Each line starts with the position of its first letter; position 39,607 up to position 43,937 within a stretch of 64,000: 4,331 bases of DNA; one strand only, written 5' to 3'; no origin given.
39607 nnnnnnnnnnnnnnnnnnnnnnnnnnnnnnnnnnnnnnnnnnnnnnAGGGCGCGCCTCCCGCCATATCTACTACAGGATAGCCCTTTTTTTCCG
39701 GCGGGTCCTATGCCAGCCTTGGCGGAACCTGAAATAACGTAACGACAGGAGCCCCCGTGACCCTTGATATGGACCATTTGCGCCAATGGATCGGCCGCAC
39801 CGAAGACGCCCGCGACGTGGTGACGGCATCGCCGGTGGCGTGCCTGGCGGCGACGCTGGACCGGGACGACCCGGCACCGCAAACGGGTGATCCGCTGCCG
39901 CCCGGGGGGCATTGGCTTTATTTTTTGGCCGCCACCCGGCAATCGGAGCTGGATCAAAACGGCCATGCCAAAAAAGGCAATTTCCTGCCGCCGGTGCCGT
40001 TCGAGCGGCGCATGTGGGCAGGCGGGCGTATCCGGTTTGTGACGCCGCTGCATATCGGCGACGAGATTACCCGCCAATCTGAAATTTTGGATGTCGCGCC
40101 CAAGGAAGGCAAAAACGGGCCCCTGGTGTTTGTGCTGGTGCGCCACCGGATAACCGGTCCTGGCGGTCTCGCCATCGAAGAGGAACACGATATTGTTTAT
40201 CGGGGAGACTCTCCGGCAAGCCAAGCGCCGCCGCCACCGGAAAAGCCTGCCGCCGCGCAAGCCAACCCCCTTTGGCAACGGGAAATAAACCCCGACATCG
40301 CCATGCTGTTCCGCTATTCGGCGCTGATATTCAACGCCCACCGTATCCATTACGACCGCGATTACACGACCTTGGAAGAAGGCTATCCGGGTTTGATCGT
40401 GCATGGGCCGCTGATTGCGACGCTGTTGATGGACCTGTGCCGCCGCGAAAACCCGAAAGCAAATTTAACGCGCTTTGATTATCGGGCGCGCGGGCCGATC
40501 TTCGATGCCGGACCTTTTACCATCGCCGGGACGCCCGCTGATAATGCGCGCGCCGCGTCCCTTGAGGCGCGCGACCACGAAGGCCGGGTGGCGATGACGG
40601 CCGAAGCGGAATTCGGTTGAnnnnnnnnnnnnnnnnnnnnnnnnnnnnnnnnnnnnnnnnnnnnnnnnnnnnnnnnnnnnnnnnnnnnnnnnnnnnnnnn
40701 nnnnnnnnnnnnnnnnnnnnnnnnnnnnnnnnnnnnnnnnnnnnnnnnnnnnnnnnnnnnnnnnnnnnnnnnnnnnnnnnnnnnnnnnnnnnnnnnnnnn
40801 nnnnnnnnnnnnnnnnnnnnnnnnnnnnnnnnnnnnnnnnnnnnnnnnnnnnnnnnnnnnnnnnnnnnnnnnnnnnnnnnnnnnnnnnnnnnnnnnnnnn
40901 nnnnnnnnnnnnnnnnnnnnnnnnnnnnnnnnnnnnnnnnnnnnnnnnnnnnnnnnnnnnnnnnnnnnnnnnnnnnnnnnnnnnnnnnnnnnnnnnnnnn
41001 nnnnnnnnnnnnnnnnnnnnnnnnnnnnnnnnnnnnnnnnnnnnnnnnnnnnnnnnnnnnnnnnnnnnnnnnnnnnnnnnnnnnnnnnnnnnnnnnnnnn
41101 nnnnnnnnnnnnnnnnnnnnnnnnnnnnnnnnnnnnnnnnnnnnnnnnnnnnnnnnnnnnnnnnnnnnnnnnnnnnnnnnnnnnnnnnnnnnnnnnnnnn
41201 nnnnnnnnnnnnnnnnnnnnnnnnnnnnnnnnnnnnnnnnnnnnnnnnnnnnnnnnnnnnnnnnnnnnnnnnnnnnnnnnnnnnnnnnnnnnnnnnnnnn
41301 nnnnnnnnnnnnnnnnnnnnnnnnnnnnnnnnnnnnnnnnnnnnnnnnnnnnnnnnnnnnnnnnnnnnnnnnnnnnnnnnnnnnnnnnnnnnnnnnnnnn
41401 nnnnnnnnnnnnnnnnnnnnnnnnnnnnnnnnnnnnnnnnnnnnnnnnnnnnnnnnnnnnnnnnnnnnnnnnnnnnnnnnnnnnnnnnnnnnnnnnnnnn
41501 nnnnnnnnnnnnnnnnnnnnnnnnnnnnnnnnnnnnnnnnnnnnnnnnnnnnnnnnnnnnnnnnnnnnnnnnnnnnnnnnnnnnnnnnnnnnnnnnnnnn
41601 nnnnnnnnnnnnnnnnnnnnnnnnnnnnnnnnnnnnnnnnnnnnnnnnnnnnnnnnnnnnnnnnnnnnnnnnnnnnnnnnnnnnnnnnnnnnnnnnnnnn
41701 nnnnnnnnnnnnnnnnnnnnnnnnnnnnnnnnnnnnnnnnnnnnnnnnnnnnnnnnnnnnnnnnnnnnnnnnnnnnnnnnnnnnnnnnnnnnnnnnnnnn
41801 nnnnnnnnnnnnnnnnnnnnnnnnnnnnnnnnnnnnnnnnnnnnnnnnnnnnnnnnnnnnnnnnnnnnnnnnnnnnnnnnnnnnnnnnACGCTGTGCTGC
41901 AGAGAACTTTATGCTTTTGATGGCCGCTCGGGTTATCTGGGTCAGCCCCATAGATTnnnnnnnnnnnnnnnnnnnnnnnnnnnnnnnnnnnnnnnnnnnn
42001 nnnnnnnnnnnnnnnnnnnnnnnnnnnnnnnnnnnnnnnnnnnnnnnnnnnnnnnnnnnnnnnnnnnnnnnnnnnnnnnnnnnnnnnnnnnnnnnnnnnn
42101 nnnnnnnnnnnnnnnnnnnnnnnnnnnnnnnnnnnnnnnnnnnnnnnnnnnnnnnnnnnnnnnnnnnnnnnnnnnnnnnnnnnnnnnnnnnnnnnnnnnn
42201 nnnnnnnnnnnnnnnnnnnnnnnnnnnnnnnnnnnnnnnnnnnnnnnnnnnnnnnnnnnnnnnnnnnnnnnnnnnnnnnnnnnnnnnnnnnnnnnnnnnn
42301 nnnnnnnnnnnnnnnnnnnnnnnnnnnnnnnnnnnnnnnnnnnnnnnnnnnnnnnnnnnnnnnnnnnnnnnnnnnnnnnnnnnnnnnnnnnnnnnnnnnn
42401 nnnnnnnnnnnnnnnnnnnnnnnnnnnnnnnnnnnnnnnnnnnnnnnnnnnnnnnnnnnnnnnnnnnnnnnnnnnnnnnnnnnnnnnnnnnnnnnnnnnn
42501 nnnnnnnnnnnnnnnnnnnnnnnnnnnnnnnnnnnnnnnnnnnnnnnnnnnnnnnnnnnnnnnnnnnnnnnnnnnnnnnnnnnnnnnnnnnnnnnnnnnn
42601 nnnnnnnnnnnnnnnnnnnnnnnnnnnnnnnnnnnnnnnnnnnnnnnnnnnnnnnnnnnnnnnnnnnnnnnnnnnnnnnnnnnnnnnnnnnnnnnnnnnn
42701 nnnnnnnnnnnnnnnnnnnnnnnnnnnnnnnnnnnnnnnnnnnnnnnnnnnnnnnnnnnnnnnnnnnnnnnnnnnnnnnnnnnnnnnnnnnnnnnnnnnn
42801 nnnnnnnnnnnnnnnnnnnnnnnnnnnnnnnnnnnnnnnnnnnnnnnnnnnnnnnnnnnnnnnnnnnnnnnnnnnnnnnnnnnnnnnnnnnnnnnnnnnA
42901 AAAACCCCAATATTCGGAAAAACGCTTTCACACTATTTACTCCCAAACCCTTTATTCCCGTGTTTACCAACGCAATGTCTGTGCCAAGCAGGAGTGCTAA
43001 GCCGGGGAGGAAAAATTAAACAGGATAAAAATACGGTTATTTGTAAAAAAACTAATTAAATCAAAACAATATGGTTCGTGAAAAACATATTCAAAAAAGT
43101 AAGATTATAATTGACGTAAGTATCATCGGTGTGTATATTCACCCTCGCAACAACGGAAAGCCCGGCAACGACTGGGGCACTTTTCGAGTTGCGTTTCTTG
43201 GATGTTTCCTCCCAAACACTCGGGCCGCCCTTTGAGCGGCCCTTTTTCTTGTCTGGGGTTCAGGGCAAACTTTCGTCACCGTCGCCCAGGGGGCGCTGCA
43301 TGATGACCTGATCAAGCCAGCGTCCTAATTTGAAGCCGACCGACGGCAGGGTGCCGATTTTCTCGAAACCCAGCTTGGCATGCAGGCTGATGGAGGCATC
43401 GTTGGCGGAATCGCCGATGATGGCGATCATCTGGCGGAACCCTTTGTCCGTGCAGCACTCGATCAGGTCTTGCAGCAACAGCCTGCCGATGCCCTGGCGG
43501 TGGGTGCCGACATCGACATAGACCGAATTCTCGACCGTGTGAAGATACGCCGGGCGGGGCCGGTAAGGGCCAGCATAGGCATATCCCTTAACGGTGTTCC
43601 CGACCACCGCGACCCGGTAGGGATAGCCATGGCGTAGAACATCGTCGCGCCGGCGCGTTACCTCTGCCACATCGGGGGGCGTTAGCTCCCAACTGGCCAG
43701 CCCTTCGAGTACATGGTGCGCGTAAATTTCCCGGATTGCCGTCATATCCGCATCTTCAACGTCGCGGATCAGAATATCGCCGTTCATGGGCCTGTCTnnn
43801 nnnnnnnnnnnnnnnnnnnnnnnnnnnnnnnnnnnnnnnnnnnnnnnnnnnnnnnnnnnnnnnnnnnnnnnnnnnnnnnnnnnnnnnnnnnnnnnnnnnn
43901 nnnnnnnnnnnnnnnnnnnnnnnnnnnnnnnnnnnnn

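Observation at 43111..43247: Orphan promoter-to-terminator unit: candidate ~100-nt sRNA with an exposed anti-Shine-Dalgarno CCUCCC motif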

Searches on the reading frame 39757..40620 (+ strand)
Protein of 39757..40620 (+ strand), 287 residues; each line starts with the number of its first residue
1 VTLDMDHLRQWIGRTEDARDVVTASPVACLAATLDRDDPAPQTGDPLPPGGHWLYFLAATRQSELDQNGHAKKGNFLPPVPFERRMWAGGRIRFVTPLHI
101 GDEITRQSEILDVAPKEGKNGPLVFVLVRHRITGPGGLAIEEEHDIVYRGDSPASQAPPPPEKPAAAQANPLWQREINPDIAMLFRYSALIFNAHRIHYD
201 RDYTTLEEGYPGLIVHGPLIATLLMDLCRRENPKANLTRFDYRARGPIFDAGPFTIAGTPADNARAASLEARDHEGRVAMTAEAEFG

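Call 7: search_protein_families(library=pfam, proteins=[window:39757-40620:+])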
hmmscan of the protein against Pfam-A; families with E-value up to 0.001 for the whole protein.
window:39757-40620:+ (287 aa): 1 family
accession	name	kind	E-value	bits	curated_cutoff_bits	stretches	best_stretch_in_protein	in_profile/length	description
PF13452.11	FAS1_DH_region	-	1.3e-08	35.5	22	1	77-133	67-122/132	FAS1-like, dehydratase domain region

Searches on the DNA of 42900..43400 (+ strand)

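Call 4: search_rna_families(source=window, start=42900, end=43400, threshold=evalue, max_evalue=1, show_alignments=3)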
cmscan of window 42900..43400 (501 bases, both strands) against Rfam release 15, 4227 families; matches with E-value up to 1: 2.
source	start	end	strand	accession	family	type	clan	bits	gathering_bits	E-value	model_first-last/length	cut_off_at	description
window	43184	43257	+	RF00519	suhB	Gene; sRNA;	CL00108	43.9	41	7.3e-08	1-77/77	no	Makes More Granules Regulator RNA (mmgR)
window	43167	43249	+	RF00513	Trp_leader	Cis-reg; leader;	-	24.4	41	0.011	1-100/100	no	Tryptophan operon leader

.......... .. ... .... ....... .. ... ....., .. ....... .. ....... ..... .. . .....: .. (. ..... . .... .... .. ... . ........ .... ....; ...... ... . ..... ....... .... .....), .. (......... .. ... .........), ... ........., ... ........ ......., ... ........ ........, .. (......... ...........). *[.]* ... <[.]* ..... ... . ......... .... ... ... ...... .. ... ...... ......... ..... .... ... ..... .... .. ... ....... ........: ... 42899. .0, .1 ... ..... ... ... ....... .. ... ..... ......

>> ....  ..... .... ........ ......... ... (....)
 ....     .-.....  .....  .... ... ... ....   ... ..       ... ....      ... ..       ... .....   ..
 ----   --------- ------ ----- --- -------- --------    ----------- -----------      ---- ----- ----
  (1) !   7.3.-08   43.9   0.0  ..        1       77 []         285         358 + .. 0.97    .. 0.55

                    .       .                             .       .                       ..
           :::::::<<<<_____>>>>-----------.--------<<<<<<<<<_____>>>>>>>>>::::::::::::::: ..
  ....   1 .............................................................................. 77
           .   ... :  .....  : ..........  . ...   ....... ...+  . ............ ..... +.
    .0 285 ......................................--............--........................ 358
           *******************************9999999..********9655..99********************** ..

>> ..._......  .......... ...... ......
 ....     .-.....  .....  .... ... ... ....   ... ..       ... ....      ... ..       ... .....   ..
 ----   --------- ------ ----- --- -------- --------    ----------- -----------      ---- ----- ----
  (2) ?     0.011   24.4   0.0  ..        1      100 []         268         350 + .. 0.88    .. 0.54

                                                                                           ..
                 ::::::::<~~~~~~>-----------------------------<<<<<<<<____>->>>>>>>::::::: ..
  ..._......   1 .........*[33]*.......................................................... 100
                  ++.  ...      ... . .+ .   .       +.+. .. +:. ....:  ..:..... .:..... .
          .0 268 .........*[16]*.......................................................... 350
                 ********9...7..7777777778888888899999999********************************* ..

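Call 48: build_rna_model(alignment_id=A2, structure=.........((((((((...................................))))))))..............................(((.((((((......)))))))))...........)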
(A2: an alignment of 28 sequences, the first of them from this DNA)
Model R1 built from alignment A2 (28 sequences, 126 columns); structure: as given.
model positions 107; base pairs 17; branch points 1; effective number of sequences 2.32; information 0.59 bits per position. Calibrated on 0.2 Mb of random sequence (short: E-values are rough).
structure used (alignment columns):
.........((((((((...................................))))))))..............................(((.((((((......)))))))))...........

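Call 49: search_with_rna_model(model_id=R1, sources=[window, L001, L002, L003, L004, L005, L006, L007, L008, L009, L010, L011, L012, L013, L014, L015, L016, L017, L018, L019, L020, L021, L022, L023, L024, L025, L026, L027, L028, L029, L030, L031, L032, L033, L034, L035, L036, L037, L038, L039, L040, L041, L042, L043, L044, L045, L046, L047, L048, L049, L050, L051, L052, L053, L054, L055, L056, L057, L058, L059, L060, L061, L062, L063, L064, L065, L066, L067, L068, L069, L070, L071, L072, L073, L074, L075, L076, L077, L078, L079, L080], max_evalue=0.01, make_alignment=true)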
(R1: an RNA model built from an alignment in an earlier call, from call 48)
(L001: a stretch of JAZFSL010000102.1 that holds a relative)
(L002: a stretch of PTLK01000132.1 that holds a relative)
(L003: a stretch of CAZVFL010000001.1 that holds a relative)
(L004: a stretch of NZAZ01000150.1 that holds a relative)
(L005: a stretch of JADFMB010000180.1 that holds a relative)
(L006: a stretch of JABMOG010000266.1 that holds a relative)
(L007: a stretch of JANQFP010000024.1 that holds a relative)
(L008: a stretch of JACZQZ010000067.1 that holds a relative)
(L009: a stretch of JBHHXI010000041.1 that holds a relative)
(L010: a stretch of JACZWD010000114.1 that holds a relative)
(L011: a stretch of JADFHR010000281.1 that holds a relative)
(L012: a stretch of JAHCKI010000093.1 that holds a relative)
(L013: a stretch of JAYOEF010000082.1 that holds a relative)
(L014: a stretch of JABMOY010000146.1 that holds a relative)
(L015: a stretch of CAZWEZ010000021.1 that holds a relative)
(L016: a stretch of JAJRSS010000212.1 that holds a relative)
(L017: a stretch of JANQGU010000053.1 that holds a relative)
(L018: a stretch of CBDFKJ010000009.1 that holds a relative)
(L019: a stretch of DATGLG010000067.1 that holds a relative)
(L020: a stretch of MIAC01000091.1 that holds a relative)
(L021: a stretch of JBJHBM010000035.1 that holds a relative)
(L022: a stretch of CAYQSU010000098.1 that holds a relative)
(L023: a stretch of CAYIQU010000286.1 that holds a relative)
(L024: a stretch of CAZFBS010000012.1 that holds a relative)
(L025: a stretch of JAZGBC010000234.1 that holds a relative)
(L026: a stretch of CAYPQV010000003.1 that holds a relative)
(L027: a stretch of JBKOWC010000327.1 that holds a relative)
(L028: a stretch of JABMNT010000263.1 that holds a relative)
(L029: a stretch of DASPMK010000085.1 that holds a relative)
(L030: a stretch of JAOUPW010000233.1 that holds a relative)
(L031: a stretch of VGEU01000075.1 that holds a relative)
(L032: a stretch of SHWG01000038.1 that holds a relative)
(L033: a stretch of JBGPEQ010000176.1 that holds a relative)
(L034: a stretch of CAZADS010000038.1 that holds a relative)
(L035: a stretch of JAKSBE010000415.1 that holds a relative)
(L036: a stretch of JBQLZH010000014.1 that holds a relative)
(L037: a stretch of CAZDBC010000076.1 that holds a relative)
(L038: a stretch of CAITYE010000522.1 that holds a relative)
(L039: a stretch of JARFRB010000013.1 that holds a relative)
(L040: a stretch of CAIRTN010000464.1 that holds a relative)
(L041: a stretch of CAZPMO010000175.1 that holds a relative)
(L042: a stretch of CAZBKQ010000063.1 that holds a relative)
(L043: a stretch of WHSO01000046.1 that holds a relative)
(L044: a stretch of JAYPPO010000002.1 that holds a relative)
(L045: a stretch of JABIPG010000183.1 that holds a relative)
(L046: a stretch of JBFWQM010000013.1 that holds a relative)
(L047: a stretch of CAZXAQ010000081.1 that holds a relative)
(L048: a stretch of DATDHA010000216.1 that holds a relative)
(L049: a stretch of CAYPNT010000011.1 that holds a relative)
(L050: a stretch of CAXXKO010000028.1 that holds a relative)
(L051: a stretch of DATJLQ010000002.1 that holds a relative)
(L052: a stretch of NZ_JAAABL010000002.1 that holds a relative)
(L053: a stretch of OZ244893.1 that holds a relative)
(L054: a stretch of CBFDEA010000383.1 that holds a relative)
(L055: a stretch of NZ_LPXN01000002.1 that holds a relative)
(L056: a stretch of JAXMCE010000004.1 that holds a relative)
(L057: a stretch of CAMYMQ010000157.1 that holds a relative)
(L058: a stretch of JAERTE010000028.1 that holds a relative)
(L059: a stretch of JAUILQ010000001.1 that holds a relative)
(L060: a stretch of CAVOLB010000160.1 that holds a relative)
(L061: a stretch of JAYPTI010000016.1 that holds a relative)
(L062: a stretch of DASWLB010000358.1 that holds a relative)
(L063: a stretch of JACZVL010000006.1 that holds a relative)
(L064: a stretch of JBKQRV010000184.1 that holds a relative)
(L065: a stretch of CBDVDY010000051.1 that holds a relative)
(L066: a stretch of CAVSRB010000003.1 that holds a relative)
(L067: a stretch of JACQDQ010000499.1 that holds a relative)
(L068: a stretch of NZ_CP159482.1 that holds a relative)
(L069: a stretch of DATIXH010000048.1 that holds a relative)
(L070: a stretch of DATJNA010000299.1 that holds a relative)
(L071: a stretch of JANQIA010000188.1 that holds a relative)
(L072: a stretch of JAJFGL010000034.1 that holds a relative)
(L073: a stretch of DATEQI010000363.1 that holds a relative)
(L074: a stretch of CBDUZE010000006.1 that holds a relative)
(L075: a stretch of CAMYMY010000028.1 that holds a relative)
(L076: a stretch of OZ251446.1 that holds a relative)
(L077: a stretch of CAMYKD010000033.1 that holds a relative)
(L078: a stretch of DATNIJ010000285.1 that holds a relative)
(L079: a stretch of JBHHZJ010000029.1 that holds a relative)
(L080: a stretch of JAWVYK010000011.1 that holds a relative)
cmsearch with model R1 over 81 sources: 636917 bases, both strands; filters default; matches with E-value up to 0.01: 45.
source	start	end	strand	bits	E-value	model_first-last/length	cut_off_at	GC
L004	5574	5680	-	92.5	5.6e-21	1-107/107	no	0.55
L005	4141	4247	-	88.8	5.1e-20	1-107/107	no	0.54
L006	1786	1883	-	87.8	9.2e-20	1-107/107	no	0.5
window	43144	43250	+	83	1.7e-18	1-107/107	no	0.56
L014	1312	1420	-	80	1e-17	1-107/107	no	0.58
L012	2171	2271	-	70.7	2.7e-15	1-107/107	no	0.59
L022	1781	1876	-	62.6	3.4e-13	1-107/107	no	0.61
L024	8048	8152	-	62.3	4.1e-13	1-107/107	no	0.55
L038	3280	3374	-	58.5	3.9e-12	1-107/107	no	0.55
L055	5422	5517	-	56.2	1.6e-11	1-107/107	no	0.56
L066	5496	5606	-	55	3.2e-11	1-107/107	no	0.6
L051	5567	5668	-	53.7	7.2e-11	1-107/107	no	0.63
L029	4859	4963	-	52.9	1.1e-10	1-107/107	no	0.55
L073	5461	5555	-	52.2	1.7e-10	1-107/107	no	0.66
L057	1643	1753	-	52.1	1.8e-10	1-107/107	no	0.54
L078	5460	5526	-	50.9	3.8e-10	1-107/107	no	0.64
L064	5460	5526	-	50.9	3.8e-10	1-107/107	no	0.64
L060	6201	6312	-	48.8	1.3e-09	1-107/107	no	0.58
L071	4892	4991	-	48.3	1.8e-09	1-107/107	no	0.54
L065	2490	2604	-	47.5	3e-09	1-107/107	no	0.59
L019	5543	5610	-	47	4e-09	1-107/107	no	0.66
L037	4902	5002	-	46.2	6.3e-09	1-107/107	no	0.65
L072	4897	4998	-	46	7e-09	1-107/107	no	0.6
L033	3518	3619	-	45.1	1.2e-08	1-107/107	no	0.62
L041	2202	2288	-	44.2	2.1e-08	1-107/107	no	0.49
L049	5070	5173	-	43.8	2.7e-08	1-107/107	no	0.41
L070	4951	5076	-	43.2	3.7e-08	1-107/107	no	0.57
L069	5414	5515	-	42.9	4.7e-08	1-107/107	no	0.65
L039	5440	5543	-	42.4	6.2e-08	1-107/107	no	0.57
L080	1679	1791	-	41.8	9.1e-08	1-107/107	no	0.58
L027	3189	3291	-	40.8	1.6e-07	1-107/107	no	0.65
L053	5564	5651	-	40.2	2.2e-07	1-107/107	no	0.55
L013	5500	5575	-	39.8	3e-07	1-107/107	no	0.5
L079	5456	5557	-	39.5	3.4e-07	1-107/107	no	0.7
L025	5462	5537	-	38.4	6.7e-07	1-107/107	no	0.68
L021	4873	4944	-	37.4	1.2e-06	1-107/107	no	0.53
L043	4960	5064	-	36.7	1.9e-06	1-107/107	no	0.57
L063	5436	5542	-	34.9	5.6e-06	1-107/107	no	0.69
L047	1497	1602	-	34.6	6.7e-06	1-107/107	no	0.58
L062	2198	2289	-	33.4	1.3e-05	1-107/107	no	0.62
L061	2998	3088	-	33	1.7e-05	1-107/107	no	0.48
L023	1865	1961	-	32.3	2.7e-05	1-107/107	no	0.56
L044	5507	5609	-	31.6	3.9e-05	1-107/107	no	0.47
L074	5514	5624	-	31.3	4.8e-05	1-107/107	no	0.63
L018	4900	4984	-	29.5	0.00014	1-107/107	no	0.61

Alignment A3: 45 matches aligned to the model, 189 columns, each read 5' to 3' on its own strand. Consensus structure (alignment columns), stored with it:
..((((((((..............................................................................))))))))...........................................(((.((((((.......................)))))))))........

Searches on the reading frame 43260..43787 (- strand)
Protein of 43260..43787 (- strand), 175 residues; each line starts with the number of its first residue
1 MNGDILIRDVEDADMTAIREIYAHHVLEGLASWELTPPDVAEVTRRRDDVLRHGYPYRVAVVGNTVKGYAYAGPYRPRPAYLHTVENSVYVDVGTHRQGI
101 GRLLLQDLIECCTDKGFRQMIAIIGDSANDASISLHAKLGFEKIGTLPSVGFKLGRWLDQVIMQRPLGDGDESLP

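Call 7: search_protein_families(library=pfam, proteins=[window:43260-43787:-])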
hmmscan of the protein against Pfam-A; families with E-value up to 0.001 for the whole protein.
window:43260-43787:- (175 aa): 6 families
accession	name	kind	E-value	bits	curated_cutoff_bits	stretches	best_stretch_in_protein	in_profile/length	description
PF13420.13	Acetyltransf_4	-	1.6e-12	48.1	24.3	1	7-161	1-154/155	Acetyltransferase (GNAT) domain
PF00583.31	Acetyltransf_1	-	8e-12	45.9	20.7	1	34-141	17-116/116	Acetyltransferase (GNAT) family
PF13508.13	Acetyltransf_7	-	1.5e-06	29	27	1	59-143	7-84/84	Acetyltransferase (GNAT) domain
PF08445.16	FR47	-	0.00012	22.4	22.1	1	88-144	26-80/86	FR47-like protein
PF13673.13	Acetyltransf_10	-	0.00016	22.1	23.6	1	88-145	56-111/128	Acetyltransferase (GNAT) domain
PF13302.13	Acetyltransf_3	-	0.0004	21.5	25.4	1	5-142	2-138/138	Acetyltransferase (GNAT) domain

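Call 60: search_protein_families(library=ncbifam, proteins=[window:43260-43787:-], max_evalue=0.001)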
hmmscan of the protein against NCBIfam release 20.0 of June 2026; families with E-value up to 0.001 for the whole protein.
window:43260-43787:- (175 aa): 5 families
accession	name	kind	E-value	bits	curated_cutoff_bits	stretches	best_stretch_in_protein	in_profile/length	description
NF040504.1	resist_ArsN1b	equivalog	8.4e-42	142.7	210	1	7-161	1-153/159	arsinothricin resistance N-acetyltransferase ArsN1 family B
NF040502.1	PPT_acetyltrans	equivalog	1.9e-29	102.7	300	1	7-165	10-166/183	phosphinothricin N-acetyltransferase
NF040503.1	resist_ArsN1a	equivalog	9.3e-24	84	170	1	7-165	1-157/159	arsinothricin resistance N-acetyltransferase ArsN1 family A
NF007527.0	PRK10140.1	equivalog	3.8e-09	36.6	236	1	4-165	3-160/162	N-acetyltransferase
TIGR01575.1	rimI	equivalog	9.7e-06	25.8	86.4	1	54-146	31-117/132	ribosomal protein S18-alanine N-acetyltransferase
